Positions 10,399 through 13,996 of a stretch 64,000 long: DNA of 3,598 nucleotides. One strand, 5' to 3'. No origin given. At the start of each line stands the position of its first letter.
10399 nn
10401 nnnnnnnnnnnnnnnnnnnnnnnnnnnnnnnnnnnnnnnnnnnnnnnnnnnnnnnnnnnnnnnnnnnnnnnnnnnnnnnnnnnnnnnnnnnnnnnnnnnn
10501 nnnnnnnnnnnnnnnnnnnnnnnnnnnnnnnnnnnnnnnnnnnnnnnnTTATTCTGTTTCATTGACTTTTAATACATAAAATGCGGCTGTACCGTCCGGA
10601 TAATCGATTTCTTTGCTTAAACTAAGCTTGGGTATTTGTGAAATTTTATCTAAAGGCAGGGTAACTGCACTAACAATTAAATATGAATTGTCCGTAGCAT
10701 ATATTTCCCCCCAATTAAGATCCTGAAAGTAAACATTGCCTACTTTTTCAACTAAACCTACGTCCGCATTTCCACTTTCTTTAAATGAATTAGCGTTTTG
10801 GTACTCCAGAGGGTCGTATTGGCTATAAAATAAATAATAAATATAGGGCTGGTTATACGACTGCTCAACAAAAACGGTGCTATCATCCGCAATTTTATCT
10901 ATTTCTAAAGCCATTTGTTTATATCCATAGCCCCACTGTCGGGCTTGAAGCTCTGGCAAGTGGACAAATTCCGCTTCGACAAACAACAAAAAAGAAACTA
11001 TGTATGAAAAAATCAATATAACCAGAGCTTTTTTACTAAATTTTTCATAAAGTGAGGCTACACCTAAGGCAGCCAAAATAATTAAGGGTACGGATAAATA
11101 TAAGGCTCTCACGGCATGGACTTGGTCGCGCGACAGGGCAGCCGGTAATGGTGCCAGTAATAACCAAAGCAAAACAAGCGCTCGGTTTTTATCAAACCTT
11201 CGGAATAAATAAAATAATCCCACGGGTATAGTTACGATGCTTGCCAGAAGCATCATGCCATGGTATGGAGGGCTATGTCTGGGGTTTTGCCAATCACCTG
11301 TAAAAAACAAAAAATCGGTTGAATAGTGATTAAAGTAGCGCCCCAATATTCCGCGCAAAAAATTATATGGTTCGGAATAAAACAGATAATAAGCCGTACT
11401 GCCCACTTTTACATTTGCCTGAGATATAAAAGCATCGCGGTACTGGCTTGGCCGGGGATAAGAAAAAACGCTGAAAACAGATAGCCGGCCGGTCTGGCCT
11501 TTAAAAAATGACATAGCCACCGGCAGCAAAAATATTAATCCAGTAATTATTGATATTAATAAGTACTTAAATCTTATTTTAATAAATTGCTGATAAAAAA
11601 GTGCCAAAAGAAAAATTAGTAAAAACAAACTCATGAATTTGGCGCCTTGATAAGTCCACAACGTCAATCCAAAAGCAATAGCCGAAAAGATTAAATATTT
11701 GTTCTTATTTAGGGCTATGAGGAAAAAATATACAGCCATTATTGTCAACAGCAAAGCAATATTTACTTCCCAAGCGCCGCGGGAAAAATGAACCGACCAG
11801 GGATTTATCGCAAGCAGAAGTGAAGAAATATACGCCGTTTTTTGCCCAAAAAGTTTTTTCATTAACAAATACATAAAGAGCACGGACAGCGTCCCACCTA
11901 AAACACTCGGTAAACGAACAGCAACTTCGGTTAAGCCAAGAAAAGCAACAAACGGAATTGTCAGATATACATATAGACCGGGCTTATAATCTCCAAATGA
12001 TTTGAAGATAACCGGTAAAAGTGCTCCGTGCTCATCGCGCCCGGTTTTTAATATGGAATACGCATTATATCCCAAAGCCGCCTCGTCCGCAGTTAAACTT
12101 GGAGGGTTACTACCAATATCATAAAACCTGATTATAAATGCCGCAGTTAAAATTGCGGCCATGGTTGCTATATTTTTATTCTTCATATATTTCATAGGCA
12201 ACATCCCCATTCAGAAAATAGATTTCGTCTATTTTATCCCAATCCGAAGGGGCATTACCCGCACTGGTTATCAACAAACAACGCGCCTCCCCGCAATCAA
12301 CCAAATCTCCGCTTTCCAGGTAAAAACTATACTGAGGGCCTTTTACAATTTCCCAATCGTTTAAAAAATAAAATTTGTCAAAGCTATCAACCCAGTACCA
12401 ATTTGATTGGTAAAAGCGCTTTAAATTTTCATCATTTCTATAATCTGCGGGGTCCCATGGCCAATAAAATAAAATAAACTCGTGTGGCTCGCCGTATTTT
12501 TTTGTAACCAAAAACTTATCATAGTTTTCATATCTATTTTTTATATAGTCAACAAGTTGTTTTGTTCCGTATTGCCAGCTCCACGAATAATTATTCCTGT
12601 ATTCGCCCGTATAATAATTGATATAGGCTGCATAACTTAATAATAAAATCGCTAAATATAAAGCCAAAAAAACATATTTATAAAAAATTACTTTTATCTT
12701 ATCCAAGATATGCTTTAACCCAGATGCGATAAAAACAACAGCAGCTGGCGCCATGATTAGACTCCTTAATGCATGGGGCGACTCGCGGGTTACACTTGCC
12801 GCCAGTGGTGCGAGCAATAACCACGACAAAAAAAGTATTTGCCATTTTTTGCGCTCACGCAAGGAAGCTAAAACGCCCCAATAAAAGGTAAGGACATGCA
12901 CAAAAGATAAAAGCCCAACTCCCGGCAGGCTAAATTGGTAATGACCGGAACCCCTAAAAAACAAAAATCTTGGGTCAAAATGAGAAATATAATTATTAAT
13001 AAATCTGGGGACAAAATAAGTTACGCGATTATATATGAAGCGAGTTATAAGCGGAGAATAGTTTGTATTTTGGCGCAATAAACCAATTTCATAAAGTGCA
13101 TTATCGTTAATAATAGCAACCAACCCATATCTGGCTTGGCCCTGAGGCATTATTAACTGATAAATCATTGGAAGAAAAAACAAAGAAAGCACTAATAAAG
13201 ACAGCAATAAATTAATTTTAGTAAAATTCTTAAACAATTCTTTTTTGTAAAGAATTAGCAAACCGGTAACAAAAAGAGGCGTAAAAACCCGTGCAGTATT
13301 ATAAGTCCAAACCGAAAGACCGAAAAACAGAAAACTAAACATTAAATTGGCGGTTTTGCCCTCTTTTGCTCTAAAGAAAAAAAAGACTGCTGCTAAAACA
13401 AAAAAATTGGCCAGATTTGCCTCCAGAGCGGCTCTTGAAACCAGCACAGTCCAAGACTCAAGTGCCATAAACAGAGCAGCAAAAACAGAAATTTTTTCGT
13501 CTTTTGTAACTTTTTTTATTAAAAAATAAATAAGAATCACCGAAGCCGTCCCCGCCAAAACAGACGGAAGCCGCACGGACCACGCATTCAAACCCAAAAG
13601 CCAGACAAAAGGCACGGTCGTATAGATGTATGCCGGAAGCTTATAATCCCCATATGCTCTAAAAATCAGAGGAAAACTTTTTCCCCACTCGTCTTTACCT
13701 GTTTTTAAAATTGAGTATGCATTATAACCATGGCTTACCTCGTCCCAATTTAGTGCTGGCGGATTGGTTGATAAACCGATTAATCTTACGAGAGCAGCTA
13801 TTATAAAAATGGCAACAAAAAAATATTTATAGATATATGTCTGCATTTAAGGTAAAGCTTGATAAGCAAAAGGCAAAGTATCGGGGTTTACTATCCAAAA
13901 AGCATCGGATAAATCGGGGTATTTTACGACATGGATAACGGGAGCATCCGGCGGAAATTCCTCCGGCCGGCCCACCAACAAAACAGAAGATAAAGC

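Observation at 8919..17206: Five contiguous tandem GT39/PMT-like paralogs (A1-A5), part of a family with ten or more members in this window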

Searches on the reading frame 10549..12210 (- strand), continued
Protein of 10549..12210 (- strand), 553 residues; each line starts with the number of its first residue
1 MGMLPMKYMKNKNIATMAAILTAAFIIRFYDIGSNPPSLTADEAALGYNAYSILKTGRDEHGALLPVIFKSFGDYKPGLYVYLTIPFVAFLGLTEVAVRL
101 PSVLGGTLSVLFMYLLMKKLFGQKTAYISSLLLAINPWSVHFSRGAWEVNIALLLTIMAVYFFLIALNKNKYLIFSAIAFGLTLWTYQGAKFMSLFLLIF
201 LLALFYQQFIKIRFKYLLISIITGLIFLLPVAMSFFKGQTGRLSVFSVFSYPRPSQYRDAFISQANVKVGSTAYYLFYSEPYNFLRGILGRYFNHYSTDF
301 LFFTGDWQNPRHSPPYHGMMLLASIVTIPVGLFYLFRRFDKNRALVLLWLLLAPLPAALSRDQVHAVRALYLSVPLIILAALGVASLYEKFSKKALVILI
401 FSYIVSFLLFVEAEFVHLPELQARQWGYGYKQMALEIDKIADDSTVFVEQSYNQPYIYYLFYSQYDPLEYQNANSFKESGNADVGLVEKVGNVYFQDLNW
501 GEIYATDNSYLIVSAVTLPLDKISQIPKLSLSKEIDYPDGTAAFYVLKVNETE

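Call 22: predict_structure(alignment_id=A2)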
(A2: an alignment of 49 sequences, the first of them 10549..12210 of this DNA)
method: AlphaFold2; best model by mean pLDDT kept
length: 553 residues; sequences in the alignment: 49
mean_pLDDT: 91.4   pTM: 0.90
mean pLDDT of the five models: 91.4, 90.0, 90.0, 88.8, 88.6
residues with pLDDT >= 90: 412; 70-90: 109; 50-70: 24; < 50: 8
segments of 3 or more residues with pLDDT < 50: 1-7
pLDDT, mean of each block of 10 residues (from residue 1): 46 92 98 95 96 96 89 85 98 98 98 98 97 98 94 98 98 98 90 91 97 97 92 82 66 78 86 86 87 96 95 95 97 95 97 91 92 98 94 87 98 96 93 95 93 92 96 76 75 92 91 95 91 95 95 65
secondary structure, 60 per line:
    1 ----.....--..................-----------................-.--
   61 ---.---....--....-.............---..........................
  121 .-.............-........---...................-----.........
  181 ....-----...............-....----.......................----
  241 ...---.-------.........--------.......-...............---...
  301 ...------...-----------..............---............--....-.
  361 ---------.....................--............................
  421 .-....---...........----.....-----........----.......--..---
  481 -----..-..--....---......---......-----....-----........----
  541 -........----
elements in order: H5-9 H12-29 H41-56 E68-71 E74-77 H79-91 H95-121 H123-135 H137-144 H148-166 H172-184 H190-204 H206-209 H214-236 H255-263 H272-278 H280-294 H298-303 H324-337 H341-352 H355-358 H370-390 H393-421 H423-426 H430-440 E445-449 H455-462 H467-473 E493-496 H500-505 E509-514 H520-523 E529-536 E542-549

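Call 25: search_solved_structures(query=A2, max_evalue=10, show_alignments=5)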
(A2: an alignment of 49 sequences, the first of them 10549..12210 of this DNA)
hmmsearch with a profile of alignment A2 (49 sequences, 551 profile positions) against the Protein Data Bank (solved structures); distinct sequences matched with E-value up to 10: 1.
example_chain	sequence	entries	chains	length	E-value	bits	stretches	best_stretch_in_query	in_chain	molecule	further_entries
5ezm_A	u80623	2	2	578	2.9e-05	26.2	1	71-231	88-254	4-amino-4-deoxy-L-arabinose transferase or related glycosyltransferases of PMT family | 4-amino-4-deoxy-L-arabinose (L-Ara4N) transferase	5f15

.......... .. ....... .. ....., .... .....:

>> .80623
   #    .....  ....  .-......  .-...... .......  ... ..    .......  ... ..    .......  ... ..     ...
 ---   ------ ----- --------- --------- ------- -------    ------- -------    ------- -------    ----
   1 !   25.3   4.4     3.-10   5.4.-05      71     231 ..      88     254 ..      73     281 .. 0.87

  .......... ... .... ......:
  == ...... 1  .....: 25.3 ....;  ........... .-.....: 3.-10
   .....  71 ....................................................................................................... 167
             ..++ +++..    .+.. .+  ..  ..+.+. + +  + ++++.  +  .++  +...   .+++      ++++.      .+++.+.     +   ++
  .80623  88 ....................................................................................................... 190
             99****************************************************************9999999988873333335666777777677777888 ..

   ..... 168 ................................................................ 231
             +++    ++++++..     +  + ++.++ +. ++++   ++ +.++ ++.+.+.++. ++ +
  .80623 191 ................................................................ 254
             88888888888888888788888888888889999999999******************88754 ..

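Call 27: fold_search(model_id=the predicted structure, library=pdb)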
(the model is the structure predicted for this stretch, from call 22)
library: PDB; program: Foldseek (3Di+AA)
matches with E <= 10: 200; with E <= 0.001: 30
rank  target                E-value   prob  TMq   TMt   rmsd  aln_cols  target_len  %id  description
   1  5f15                  6.0e-09  1.00  0.56  0.56  10.1       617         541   11  Crystal Structure of ArnT from Cupriavidus metallidurans bound to Undecaprenyl phosphate (released 2016-02-17)
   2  5ezm                  1.6e-08  1.00  0.55  0.57   9.2       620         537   11  Crystal Structure of ArnT from Cupriavidus metallidurans in the apo state (released 2016-02-17)
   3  8pn9_A                2.8e-08  1.00  0.53  0.46  12.5       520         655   12  Structure of human oligosaccharyltransferase OST-A complex bound to NGI-1 (released 2024-05-08)
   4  3wak                  2.9e-08  1.00  0.48  0.32  13.4       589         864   14  Crystal structure of the Archaeoglobus fulgidus oligosaccharyltransferase (O29867_ARCFU) in the apo form (released 2013-10-30)
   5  8b6l_I                3.0e-08  1.00  0.52  0.43  12.8       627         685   13  Subtomogram average of the human Sec61-TRAP-OSTA-translocon (released 2022-12-07)
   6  8agc_A                4.3e-08  1.00  0.52  0.42  14.0       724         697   11  Structure of yeast oligosaccharylransferase complex with lipid-linked oligosaccharide and non-acceptor peptide bound (released 2022-12-07)
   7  7e9s_A                4.7e-08  1.00  0.47  0.32  14.2       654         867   11  Archaeal oligosaccharyltransferase AglB from Archaeoglobus fulgidus in complex with an inhibitory peptide and a dolich (released 2021-09-08)
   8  6s7o_A                7.9e-08  1.00  0.53  0.46  12.9       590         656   12  Cryo-EM structure of human oligosaccharyltransferase complex OST-A (released 2019-12-18)
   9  7oci_F                7.9e-08  1.00  0.53  0.47  12.1       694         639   10  Cryo-EM structure of yeast Ost6p containing oligosaccharyltransferase complex (released 2022-02-16)
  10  9n9j_I                9.0e-08  1.00  0.52  0.43  12.7       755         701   11  Structure of a GRP94 folding intermediate engaged with a CCDC134- and FKBP11-bound secretory translocon (released 2025-11-19)
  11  6ftg_5                1.6e-07  1.00  0.50  0.44  13.0       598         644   12  Subtomogram average of OST-containing ribosome-translocon complexes from canine rough microsomal membranes (released 2018-03-21)
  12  3waj                  1.7e-07  1.00  0.48  0.35  13.4       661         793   12  Crystal structure of the Archaeoglobus fulgidus oligosaccharyltransferase (O29867_ARCFU) complex with Zn and sulfate (released 2013-10-30)
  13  6s7t_A                1.9e-07  1.00  0.56  0.45  12.4       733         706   11  Cryo-EM structure of human oligosaccharyltransferase complex OST-B (released 2019-12-18)
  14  5gmy_A                2.4e-07  1.00  0.47  0.32  13.9       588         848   11  Crystal structure of the Archaeoglobus fulgidus oligosaccharyltransferase (O29867_ARCFU) tethered with an acceptor pep (released 2017-02-01)
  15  9s6u_A                2.4e-07  1.00  0.51  0.52   8.8       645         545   13  Ternary cryo-EM structure of human ALG9 with Dol25-PP-GlcNAc2Man8, Dol25-P-Man and Fab (released 2026-03-18)
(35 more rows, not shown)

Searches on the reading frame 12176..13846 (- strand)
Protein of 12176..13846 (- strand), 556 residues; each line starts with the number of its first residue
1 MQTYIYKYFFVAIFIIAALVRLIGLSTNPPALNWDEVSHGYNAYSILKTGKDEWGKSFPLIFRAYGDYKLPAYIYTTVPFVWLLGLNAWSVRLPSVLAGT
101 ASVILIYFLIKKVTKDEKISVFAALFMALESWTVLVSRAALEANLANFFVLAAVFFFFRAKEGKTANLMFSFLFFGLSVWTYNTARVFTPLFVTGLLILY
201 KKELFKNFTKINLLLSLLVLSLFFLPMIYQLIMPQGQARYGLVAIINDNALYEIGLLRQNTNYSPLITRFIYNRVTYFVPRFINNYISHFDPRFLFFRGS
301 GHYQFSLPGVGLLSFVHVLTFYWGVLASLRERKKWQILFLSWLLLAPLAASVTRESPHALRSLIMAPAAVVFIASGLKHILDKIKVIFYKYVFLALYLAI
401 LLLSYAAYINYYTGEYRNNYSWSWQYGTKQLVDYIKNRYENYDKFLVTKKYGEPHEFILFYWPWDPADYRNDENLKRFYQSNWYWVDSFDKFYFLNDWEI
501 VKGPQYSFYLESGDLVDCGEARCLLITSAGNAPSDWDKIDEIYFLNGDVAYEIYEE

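Call 4: search_protein_families(library=pfam, proteins=[window:12176-13846:-], max_evalue=0.01)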
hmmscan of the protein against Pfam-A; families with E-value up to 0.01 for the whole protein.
window:12176-13846:- (556 aa): 2 families
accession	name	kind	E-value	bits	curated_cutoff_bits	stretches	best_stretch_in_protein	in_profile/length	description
PF13231.12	PMT_2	-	5.9e-11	43.3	26.1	1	80-223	13-154/160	Dolichyl-phosphate-mannose-protein mannosyltransferase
PF02366.24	PMT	-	1.1e-06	28.8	22.7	1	12-205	2-201/245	Dolichyl-phosphate-mannose-protein mannosyltransferase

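Call 5: search_protein_families(library=ncbifam, proteins=[window:12176-13846:-], max_evalue=0.01)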
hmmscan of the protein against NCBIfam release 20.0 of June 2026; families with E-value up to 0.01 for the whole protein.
window:12176-13846:- (556 aa): 2 families
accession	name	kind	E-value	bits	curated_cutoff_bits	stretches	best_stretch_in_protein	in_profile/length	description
NF047440.1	LA3751_2_3_fam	subfamily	1.8e-06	27.1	200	1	72-225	84-238/460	LA_3751/LA_3752 family putative glycosyltransferase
NF009784.2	PRK13279.1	equivalog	0.00012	20.8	567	1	82-211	74-204/539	lipid IV(A) 4-amino-4-deoxy-L-arabinosyltransferase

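Call 33: search_solved_structures(query=window:12176-13846:-, max_evalue=10, show_alignments=5)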
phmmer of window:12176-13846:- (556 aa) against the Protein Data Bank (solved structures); distinct sequences matched with E-value up to 10: 1.
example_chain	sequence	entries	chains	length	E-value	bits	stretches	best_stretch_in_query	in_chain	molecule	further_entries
1v5j_A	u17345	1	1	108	1.6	11.1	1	85-142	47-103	KIAA1355 protein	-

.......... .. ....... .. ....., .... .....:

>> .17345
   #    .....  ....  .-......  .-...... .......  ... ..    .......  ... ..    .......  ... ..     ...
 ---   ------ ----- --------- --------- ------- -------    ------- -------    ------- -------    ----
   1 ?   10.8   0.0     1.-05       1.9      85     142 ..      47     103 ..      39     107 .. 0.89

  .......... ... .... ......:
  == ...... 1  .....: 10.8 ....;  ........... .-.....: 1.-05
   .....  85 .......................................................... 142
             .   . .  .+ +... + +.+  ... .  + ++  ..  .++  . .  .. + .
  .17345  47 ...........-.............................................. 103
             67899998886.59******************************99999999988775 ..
